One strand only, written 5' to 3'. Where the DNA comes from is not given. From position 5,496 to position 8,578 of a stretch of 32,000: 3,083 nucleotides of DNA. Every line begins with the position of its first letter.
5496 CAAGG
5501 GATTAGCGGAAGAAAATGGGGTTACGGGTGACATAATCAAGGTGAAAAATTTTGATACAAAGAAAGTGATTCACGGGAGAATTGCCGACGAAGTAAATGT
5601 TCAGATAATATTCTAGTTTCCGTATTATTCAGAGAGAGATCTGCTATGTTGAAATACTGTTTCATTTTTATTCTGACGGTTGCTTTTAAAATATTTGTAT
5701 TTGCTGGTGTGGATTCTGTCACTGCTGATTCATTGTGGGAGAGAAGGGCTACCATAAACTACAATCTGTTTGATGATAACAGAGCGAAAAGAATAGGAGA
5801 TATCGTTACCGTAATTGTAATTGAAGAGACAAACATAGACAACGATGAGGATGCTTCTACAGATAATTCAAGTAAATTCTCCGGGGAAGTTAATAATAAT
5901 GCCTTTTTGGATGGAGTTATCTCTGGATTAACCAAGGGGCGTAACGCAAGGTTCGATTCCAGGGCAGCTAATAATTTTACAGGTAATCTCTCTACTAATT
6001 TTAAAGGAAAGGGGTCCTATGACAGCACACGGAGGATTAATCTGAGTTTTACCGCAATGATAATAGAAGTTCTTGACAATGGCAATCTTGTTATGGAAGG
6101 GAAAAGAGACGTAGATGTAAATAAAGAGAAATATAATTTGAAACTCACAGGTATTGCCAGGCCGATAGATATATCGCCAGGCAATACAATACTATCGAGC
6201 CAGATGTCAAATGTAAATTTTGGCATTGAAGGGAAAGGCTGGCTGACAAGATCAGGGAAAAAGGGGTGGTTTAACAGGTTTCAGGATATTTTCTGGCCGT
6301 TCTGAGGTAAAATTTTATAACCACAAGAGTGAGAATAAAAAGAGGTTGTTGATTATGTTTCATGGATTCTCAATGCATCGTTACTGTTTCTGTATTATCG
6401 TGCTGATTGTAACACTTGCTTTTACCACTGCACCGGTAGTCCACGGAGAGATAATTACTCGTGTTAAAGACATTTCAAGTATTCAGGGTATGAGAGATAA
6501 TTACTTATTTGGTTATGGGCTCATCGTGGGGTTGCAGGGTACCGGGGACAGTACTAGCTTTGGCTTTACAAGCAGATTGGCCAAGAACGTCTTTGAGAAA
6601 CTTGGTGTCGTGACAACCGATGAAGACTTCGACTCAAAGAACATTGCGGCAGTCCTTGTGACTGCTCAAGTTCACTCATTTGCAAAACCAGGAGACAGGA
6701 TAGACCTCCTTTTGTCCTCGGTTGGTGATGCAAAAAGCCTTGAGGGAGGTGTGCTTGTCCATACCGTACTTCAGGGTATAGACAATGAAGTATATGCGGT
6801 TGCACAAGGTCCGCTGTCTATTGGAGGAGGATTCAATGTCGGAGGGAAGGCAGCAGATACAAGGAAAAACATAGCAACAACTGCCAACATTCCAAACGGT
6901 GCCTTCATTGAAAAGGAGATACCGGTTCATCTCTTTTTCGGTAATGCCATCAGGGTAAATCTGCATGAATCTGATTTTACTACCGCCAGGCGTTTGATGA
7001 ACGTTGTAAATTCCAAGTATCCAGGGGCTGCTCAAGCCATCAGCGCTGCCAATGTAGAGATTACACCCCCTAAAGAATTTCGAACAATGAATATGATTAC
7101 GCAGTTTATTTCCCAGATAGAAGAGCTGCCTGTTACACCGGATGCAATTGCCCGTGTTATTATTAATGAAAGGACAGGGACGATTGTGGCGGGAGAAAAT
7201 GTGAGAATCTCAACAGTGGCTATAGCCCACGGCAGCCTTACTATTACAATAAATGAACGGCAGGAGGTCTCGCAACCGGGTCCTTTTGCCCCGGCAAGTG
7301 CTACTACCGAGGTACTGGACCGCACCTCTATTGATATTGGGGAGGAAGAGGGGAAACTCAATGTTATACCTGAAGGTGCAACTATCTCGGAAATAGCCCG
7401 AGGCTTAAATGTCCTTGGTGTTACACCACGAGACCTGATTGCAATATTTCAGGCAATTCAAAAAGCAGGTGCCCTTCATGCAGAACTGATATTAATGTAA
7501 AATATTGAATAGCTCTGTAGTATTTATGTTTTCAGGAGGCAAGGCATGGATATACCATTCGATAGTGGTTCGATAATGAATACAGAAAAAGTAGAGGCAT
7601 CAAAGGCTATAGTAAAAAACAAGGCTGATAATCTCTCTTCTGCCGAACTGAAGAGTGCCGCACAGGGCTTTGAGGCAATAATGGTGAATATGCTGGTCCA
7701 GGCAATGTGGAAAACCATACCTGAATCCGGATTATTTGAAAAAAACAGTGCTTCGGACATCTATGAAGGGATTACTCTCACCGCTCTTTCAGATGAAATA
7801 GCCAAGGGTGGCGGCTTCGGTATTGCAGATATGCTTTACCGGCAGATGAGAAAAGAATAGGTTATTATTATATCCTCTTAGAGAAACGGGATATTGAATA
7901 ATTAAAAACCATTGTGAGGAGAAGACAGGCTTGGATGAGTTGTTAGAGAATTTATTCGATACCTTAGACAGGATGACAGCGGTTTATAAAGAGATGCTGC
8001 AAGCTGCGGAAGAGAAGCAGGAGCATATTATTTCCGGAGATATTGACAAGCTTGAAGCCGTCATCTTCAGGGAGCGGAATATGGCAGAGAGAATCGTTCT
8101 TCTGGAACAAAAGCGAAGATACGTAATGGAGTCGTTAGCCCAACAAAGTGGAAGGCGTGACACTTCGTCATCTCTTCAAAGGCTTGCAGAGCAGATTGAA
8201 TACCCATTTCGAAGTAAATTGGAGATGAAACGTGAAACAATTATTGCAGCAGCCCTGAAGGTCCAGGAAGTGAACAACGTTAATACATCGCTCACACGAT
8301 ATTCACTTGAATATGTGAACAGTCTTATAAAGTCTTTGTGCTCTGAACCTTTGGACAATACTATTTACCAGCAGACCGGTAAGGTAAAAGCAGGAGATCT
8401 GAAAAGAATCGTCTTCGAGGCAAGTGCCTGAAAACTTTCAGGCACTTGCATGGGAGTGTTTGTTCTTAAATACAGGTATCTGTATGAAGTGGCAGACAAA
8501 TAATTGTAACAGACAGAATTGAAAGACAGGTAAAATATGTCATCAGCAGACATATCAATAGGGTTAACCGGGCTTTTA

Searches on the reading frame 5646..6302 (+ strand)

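Call 84: search_protein_families(library=pfam, proteins=[window:5646-6302:+], max_evalue=0.01)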
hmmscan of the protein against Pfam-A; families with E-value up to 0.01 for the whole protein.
window:5646-6302:+ (219 aa): 1 family
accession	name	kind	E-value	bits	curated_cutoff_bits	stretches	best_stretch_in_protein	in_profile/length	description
PF02107.21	FlgH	-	3.5e-43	147.6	27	1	26-218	3-172/172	Flagellar L-ring protein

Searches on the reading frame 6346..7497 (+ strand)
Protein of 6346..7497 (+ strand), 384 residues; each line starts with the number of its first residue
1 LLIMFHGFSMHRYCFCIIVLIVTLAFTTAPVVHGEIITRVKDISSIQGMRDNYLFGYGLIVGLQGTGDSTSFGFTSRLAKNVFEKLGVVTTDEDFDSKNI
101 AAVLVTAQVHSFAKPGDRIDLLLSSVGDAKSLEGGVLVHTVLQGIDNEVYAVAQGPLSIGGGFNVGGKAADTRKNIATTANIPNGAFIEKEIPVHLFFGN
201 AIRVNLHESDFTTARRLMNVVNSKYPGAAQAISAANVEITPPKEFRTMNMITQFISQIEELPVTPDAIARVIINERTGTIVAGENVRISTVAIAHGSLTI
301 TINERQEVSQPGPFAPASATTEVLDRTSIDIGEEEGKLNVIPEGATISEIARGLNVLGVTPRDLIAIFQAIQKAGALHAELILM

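Call 84: search_protein_families(library=pfam, proteins=[window:6346-7497:+], max_evalue=0.01)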
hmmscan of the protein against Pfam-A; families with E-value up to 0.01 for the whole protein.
window:6346-7497:+ (384 aa): 1 family
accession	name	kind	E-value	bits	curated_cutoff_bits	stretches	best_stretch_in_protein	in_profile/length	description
PF02119.21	FlgI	-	1e-121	406.5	25.3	1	39-382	1-342/343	Flagellar P-ring protein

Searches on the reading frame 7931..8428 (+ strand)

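Call 84: search_protein_families(library=pfam, proteins=[window:7931-8428:+], max_evalue=0.01)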
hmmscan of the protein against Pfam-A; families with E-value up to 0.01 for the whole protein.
window:7931-8428:+ (166 aa): 1 family
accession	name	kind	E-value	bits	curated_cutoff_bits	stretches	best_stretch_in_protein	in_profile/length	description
PF05130.17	FlgN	-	2.1e-23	83.8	30.5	1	1-152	1-145/147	FlgN protein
